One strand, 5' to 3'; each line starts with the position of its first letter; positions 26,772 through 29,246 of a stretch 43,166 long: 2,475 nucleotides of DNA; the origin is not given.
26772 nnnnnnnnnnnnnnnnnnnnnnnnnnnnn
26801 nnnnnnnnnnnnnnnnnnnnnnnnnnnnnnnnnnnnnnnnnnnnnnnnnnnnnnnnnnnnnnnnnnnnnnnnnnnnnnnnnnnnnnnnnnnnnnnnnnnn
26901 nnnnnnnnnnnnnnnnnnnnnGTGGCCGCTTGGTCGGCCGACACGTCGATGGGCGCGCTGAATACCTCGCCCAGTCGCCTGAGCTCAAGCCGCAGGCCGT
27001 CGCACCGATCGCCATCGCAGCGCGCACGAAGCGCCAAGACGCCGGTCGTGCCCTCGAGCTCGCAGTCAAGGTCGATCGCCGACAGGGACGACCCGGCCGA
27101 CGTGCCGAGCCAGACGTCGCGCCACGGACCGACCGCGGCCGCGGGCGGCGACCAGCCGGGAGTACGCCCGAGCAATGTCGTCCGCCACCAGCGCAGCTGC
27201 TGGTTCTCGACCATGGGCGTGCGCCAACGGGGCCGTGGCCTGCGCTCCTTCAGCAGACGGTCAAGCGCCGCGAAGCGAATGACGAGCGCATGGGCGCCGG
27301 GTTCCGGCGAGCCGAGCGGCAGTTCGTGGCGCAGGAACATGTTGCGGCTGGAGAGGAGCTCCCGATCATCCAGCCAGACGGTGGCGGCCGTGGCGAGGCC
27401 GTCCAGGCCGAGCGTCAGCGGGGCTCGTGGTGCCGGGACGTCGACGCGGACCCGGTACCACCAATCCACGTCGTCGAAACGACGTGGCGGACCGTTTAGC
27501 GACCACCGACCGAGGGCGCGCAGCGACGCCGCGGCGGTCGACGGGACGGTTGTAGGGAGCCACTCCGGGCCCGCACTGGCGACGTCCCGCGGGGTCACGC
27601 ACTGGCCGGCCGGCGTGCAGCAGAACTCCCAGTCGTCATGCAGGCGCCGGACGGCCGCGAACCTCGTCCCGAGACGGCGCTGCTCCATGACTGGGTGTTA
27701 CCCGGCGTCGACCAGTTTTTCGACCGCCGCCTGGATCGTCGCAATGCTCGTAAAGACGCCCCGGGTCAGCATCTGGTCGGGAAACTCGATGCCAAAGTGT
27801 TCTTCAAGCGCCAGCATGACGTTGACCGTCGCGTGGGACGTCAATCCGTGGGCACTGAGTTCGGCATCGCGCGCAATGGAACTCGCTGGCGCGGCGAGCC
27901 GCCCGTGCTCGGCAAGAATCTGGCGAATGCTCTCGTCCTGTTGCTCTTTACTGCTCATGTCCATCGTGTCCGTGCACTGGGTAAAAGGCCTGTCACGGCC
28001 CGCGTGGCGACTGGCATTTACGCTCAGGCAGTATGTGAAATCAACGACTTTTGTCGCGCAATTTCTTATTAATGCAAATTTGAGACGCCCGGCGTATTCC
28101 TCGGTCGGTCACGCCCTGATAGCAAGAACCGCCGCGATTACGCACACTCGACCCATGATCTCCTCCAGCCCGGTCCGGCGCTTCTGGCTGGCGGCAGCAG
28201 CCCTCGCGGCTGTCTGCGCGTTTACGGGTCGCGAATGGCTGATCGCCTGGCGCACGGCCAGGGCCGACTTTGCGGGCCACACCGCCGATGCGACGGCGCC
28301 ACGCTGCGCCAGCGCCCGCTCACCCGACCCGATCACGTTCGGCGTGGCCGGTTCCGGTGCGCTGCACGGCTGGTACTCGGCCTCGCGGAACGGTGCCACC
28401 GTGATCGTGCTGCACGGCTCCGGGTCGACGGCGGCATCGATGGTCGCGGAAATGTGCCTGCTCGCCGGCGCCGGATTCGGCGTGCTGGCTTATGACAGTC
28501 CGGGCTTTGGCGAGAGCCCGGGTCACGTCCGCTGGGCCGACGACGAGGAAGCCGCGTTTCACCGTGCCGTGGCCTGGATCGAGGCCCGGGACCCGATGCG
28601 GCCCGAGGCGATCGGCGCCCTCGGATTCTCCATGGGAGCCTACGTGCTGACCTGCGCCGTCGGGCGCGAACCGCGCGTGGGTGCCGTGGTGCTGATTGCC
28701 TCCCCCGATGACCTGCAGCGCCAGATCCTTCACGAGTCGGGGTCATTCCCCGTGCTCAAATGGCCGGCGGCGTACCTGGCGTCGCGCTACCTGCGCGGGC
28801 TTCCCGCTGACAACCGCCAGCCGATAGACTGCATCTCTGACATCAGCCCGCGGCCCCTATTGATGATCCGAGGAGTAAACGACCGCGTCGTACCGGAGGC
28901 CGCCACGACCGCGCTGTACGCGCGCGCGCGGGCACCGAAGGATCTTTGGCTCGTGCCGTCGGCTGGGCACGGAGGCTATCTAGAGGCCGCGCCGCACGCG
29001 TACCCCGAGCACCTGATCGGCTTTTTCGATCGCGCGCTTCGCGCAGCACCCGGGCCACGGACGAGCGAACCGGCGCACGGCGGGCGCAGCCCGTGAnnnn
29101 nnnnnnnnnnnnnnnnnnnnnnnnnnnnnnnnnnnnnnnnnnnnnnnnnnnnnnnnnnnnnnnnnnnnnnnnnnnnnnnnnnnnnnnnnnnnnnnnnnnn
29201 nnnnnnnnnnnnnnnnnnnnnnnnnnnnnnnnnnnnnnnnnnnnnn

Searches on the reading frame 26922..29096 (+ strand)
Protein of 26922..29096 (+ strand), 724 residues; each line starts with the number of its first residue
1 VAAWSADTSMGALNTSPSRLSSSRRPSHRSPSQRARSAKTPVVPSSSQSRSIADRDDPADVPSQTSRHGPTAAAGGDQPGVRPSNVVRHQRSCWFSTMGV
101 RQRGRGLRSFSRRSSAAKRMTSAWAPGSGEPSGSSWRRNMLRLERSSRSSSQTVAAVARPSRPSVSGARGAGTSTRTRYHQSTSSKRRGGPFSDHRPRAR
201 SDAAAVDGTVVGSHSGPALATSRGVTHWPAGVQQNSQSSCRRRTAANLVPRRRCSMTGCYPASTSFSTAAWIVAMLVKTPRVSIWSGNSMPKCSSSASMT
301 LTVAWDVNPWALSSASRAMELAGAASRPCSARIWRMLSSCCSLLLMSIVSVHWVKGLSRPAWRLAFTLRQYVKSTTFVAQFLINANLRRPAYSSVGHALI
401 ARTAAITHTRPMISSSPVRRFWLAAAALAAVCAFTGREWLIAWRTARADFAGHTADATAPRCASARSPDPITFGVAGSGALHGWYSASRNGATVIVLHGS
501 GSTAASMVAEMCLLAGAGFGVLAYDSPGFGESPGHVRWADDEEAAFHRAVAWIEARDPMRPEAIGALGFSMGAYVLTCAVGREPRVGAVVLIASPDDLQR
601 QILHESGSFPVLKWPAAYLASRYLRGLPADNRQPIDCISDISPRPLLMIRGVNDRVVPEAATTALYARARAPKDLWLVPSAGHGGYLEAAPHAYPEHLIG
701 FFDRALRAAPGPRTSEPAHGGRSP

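Call 55: search_protein_families(library=pfam, proteins=[window:26922-29096:+], max_evalue=0.001)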
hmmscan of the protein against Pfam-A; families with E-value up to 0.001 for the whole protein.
window:26922-29096:+ (724 aa): 4 families
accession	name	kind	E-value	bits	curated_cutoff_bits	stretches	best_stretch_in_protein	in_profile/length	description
PF00561.26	Abhydrolase_1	-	5.9e-16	59.3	25.8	1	493-602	2-116/245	alpha/beta hydrolase fold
PF12146.15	Hydrolase_4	-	5.5e-15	55.8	27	1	492-629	5-139/239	Serine aminopeptidase, S33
PF02129.25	Peptidase_S15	-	8.2e-13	49.1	23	1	506-611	46-145/262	X-Pro dipeptidyl-peptidase (S15 family)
PF00326.27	Peptidase_S9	-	7.9e-07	29.2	22.6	1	511-706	7-210/213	Prolyl oligopeptidase family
